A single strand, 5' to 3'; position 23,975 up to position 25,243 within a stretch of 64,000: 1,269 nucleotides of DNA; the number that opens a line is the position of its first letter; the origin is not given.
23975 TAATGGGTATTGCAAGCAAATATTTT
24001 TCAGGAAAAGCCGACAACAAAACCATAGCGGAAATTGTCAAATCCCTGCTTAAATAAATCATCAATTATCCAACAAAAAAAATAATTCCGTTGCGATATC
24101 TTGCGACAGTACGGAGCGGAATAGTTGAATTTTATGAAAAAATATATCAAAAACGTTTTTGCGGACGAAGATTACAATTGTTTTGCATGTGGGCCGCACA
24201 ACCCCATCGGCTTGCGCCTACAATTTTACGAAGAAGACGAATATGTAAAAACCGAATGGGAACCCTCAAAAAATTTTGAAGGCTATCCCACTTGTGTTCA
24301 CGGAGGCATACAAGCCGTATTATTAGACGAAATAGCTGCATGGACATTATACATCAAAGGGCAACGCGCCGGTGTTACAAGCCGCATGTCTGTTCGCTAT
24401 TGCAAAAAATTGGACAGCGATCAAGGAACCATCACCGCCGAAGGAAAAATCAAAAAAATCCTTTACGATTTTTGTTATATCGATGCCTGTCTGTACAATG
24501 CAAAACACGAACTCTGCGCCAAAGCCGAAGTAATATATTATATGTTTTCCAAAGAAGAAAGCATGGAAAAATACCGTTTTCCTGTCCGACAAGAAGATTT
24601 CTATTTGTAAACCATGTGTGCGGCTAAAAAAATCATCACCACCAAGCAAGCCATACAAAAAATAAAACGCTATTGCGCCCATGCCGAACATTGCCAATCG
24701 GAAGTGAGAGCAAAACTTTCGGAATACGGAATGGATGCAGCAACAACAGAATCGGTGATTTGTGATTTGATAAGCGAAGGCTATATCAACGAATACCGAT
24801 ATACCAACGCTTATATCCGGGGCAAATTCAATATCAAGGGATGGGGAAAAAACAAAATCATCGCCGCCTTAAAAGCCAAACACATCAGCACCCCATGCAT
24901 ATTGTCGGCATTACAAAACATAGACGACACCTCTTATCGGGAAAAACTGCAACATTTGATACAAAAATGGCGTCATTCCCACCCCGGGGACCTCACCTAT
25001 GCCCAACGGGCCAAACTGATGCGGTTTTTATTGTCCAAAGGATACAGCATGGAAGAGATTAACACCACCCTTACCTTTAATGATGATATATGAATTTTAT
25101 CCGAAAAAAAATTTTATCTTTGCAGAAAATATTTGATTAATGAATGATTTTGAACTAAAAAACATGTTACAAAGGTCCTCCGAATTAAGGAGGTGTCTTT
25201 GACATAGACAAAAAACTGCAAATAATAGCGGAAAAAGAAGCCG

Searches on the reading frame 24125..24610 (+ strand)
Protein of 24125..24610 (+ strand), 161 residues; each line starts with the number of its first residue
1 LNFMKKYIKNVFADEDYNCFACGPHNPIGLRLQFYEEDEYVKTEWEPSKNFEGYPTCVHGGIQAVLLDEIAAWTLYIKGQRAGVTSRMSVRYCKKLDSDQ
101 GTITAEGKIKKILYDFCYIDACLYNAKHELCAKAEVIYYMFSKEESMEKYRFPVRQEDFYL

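Call 77: search_protein_families(library=pfam, proteins=[window:24125-24610:+], max_evalue=0.0001)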
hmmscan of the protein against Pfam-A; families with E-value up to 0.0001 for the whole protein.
window:24125-24610:+ (161 aa): 1 family
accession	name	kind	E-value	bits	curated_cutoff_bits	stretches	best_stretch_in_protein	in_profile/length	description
PF03061.28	4HBT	-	3.7e-05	24.4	20.6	1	58-132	4-79/79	Thioesterase superfamily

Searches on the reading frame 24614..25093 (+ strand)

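Call 77: search_protein_families(library=pfam, proteins=[window:24614-25093:+], max_evalue=0.0001)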
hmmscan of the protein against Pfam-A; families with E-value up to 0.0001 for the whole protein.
window:24614-25093:+ (159 aa): 3 families
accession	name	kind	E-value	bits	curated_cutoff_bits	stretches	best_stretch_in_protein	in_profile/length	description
PF21981.2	RecX_HTH3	-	1.2e-11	45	26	1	110-151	5-46/48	RecX, third three-helix domain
PF02631.22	RecX_HTH2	-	1.4e-10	41.7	26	1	59-100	1-42/42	RecX, second three-helix domain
PF21982.2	RecX_HTH1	-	6.7e-08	32.8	26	1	19-49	7-37/40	RecX, first three-helix domain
